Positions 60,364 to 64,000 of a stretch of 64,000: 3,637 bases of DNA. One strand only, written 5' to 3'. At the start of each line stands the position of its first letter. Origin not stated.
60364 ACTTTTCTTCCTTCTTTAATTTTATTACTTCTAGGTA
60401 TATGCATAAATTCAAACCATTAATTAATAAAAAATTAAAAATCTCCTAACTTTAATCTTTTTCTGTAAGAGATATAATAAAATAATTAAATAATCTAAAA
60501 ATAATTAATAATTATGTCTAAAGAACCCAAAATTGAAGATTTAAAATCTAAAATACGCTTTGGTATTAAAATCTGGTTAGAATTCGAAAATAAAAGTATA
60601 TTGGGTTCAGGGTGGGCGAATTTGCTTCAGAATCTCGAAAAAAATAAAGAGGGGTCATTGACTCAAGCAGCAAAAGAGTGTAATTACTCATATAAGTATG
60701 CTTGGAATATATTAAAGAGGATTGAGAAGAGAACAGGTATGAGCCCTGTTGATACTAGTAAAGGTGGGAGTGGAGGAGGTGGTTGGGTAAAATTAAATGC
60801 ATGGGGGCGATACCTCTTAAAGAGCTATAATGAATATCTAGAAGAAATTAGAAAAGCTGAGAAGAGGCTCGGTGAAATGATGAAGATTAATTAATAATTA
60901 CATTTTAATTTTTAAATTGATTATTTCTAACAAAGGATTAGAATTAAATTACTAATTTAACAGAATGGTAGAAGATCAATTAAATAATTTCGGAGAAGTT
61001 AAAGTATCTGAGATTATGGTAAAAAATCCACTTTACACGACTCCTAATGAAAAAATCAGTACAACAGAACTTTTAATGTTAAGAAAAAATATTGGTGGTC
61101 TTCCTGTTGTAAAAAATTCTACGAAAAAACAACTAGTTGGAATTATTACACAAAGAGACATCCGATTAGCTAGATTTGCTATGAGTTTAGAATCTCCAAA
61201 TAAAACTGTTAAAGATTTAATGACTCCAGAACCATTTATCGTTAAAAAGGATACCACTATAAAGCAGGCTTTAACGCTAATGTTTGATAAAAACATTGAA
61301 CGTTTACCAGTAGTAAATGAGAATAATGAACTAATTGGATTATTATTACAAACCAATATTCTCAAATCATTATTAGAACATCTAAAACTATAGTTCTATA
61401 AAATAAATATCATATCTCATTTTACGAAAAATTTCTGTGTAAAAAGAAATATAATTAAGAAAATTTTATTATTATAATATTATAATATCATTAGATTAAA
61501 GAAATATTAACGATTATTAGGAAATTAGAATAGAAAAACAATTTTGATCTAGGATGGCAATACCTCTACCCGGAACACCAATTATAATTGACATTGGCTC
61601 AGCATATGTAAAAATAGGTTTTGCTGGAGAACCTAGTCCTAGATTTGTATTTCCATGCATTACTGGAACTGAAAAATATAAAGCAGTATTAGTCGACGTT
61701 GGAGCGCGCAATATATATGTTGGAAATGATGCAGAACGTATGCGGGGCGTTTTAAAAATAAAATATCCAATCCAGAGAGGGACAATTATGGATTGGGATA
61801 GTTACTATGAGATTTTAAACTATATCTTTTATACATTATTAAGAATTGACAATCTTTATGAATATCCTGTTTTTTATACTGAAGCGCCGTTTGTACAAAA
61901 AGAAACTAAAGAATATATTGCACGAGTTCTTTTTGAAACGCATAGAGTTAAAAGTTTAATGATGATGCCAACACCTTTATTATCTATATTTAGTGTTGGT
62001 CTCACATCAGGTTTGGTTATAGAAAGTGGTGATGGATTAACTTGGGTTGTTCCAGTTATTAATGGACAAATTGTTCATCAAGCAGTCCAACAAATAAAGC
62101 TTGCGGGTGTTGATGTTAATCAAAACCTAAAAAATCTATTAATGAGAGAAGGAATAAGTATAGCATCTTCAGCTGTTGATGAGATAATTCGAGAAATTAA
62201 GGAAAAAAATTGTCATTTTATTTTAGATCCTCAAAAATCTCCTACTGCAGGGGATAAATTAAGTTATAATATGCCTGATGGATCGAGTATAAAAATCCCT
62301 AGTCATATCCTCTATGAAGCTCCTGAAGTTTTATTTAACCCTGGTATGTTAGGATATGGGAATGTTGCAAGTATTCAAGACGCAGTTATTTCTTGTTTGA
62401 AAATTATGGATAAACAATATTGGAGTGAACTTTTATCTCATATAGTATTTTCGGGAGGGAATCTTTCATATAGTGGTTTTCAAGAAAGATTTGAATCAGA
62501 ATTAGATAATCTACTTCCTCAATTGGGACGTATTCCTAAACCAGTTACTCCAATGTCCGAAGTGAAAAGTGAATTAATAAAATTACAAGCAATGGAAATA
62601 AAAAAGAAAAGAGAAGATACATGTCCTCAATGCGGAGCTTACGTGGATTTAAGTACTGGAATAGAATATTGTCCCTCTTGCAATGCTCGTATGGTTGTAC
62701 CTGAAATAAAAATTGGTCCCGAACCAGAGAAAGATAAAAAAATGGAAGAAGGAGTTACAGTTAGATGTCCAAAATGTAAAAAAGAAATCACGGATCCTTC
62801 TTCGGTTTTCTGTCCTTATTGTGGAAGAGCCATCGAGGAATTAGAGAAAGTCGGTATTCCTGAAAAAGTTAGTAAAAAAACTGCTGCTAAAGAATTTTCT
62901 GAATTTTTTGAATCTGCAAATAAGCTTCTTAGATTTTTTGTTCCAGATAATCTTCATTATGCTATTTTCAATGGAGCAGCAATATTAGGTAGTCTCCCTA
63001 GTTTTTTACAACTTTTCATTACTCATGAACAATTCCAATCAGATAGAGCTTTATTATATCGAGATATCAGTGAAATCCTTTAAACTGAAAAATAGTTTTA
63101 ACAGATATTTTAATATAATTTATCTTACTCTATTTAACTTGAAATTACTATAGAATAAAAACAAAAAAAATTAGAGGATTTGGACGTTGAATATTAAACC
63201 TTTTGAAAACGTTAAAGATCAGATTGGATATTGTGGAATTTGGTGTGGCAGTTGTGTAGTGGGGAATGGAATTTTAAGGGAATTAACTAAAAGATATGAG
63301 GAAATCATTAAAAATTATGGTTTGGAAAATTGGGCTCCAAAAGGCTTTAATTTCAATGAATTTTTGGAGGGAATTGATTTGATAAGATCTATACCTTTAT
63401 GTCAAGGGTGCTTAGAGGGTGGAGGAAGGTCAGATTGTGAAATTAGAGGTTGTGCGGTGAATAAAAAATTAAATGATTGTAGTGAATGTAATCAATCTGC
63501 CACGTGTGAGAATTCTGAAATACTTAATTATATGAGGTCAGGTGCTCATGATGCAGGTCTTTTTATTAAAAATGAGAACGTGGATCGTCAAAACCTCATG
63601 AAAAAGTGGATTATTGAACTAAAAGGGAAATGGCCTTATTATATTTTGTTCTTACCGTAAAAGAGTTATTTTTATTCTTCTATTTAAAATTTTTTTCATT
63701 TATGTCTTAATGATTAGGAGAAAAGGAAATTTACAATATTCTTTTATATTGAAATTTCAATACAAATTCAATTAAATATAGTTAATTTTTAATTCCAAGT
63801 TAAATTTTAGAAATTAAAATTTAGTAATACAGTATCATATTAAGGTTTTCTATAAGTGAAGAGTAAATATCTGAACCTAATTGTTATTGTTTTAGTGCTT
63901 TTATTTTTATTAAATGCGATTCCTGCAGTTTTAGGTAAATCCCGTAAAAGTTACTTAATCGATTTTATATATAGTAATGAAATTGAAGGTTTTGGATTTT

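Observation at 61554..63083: Actin-fold protein interrupted by a ~110-aa insert containing two zinc ribbons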

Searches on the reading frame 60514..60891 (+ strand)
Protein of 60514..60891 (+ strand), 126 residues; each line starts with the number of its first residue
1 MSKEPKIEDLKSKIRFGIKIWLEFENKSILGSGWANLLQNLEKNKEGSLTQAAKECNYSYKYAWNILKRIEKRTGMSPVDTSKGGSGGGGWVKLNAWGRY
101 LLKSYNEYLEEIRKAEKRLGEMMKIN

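Call 21: search_protein_families(library=pfam, proteins=[window:60514-60891:+], max_evalue=0.001)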
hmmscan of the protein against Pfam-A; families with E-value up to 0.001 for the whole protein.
window:60514-60891:+ (126 aa): 1 family
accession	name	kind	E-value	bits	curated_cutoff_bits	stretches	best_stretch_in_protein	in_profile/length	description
PF00126.33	HTH_1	-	0.00026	21.3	26.6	1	45-76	12-43/60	Bacterial regulatory helix-turn-helix protein, lysR family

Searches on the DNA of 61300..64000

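Call 93: search_rna_families(source=window, start=61300, end=64000, threshold=evalue, max_evalue=1)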
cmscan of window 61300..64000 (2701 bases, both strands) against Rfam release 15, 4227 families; matches with E-value up to 1: 0.
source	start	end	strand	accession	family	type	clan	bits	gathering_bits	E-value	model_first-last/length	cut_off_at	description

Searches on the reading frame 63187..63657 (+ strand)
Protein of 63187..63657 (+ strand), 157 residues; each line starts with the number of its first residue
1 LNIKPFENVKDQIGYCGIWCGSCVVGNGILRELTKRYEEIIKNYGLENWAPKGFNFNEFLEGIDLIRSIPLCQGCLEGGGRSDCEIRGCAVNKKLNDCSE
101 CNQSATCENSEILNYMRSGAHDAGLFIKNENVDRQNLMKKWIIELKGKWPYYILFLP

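Call 21: search_protein_families(library=pfam, proteins=[window:63187-63657:+], max_evalue=0.001)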
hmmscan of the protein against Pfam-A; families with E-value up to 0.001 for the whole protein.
window:63187-63657:+ (157 aa): 1 family
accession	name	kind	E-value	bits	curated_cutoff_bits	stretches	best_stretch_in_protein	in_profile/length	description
PF12675.12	DUF3795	-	2e-09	38.2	22.6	1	13-109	2-80/83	Protein of unknown function (DUF3795)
